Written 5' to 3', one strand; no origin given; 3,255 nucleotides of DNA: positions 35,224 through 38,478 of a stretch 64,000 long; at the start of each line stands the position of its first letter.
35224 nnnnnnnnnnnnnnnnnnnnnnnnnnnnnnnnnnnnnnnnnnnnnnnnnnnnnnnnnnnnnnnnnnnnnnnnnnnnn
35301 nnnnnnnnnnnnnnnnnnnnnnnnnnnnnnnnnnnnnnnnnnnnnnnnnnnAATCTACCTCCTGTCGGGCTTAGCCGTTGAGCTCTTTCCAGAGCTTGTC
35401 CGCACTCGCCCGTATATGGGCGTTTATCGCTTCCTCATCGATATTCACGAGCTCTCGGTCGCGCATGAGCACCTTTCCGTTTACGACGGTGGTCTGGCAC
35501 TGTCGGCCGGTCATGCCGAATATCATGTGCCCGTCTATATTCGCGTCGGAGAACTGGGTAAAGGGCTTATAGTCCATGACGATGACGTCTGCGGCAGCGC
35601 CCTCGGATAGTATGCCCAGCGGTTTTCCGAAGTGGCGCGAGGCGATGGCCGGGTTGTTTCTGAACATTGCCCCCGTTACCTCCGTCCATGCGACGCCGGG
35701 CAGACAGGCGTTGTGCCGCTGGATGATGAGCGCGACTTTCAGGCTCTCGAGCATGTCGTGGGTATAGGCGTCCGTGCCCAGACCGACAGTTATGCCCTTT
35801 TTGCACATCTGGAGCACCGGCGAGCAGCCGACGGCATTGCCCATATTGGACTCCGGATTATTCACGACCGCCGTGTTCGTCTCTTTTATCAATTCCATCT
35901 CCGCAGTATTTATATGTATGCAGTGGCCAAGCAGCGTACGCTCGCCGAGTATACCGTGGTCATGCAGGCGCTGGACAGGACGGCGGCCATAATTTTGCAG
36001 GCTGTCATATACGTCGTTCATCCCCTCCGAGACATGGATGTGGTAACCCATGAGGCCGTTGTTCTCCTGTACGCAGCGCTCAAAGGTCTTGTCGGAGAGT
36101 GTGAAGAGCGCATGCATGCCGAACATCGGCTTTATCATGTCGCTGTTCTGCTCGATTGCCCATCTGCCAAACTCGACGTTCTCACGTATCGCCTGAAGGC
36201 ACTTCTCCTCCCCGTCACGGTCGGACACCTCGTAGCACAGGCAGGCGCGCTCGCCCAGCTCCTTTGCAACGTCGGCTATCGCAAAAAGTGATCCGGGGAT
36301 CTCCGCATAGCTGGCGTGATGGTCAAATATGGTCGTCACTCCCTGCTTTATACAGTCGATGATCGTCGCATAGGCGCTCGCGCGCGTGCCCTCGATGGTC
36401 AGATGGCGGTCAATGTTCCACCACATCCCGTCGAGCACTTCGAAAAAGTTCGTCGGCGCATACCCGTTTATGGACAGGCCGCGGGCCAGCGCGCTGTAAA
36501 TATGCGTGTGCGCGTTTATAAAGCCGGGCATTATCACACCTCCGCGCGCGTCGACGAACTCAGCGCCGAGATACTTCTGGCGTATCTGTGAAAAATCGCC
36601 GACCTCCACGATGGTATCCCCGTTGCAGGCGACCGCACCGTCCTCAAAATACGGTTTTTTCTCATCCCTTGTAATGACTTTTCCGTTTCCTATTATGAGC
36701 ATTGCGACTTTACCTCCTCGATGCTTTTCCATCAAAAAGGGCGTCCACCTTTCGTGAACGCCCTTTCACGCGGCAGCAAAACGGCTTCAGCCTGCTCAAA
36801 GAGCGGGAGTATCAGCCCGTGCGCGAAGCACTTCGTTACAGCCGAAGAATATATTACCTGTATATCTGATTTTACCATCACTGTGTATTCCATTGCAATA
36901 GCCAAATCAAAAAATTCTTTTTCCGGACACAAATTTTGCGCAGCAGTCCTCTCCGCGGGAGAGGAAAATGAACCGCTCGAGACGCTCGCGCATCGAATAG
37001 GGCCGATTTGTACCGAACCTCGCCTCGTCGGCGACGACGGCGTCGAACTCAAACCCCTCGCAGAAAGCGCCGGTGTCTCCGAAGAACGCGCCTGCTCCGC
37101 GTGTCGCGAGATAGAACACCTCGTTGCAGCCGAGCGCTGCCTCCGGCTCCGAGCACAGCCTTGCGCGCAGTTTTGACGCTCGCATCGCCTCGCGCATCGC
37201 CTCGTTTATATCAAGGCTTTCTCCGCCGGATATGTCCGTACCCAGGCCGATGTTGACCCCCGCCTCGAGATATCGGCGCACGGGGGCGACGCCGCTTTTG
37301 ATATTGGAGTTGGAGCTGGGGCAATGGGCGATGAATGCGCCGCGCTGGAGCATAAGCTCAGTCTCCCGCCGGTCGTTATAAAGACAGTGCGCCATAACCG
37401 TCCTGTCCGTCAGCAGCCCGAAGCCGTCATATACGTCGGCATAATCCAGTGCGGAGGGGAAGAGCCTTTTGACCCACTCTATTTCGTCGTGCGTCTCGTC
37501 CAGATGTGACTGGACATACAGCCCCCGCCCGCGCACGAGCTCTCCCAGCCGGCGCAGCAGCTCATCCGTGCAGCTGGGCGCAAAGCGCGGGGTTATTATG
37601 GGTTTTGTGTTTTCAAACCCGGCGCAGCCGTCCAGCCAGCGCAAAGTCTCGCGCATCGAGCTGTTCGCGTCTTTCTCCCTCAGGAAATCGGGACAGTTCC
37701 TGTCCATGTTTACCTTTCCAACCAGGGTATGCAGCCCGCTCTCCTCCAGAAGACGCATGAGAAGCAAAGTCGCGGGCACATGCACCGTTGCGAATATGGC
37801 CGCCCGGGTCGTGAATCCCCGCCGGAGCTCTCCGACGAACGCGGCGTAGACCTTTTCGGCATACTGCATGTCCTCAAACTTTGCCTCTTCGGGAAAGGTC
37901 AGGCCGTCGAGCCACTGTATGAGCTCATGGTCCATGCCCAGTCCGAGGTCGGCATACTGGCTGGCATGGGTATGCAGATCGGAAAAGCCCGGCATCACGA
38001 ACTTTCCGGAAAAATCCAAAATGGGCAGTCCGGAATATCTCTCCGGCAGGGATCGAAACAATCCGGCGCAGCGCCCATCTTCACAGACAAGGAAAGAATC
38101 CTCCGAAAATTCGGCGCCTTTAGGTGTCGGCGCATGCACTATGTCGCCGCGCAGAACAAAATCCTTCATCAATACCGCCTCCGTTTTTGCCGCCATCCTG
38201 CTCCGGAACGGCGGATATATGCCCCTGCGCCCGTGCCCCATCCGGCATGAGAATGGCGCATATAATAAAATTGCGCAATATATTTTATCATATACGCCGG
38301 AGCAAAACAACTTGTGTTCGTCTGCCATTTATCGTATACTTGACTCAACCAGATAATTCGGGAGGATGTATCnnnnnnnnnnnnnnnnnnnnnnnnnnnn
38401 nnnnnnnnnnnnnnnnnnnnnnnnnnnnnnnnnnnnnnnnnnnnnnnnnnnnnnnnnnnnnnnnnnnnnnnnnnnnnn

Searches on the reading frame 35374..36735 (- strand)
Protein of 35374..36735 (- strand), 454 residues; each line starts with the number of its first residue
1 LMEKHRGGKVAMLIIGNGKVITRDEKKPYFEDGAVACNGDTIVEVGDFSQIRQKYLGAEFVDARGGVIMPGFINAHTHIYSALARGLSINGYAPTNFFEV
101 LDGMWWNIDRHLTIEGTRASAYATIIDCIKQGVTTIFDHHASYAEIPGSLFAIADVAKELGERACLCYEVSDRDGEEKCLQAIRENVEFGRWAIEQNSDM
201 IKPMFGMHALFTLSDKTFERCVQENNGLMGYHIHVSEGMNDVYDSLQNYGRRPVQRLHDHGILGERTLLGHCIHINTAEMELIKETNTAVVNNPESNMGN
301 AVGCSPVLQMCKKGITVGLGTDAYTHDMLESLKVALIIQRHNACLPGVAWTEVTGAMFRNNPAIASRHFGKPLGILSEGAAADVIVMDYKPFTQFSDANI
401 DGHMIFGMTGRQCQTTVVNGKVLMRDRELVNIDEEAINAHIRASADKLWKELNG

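Call 73: search_protein_families(library=pfam, proteins=[window:35374-36735:-], max_evalue=0.00001)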
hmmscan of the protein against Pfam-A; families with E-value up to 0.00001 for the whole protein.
window:35374-36735:- (454 aa): 2 families
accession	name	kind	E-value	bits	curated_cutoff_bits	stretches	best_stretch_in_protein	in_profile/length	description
PF01979.26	Amidohydro_1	-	5.6e-34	118.3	25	1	67-422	1-344/345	Amidohydrolase family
PF07969.17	Amidohydro_3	-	2.2e-12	47.7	29.7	1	59-102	1-46/472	Amidohydrolase family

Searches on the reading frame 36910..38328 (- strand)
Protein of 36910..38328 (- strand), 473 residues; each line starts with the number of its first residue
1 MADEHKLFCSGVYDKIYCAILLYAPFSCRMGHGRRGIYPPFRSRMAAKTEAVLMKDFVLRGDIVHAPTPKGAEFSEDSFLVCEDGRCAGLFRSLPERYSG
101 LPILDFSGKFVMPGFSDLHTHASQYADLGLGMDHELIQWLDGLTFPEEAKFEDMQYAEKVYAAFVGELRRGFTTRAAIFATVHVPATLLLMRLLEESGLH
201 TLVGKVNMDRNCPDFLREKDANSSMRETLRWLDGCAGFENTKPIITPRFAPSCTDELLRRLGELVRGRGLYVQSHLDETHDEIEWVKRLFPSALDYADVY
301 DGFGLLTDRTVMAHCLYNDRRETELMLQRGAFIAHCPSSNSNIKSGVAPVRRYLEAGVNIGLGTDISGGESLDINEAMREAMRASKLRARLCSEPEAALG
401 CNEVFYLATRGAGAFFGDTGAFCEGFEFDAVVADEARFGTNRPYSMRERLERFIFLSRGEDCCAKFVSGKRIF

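Call 73: search_protein_families(library=pfam, proteins=[window:36910-38328:-], max_evalue=0.00001)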
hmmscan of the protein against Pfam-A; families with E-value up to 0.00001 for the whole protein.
window:36910-38328:- (473 aa): 2 families
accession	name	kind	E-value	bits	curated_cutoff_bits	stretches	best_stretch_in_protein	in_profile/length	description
PF01979.26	Amidohydro_1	-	9.1e-48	163.7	25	1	110-469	1-342/345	Amidohydrolase family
PF07969.17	Amidohydro_3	-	2.8e-07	30.8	29.7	0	105-132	4-31/472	Amidohydrolase family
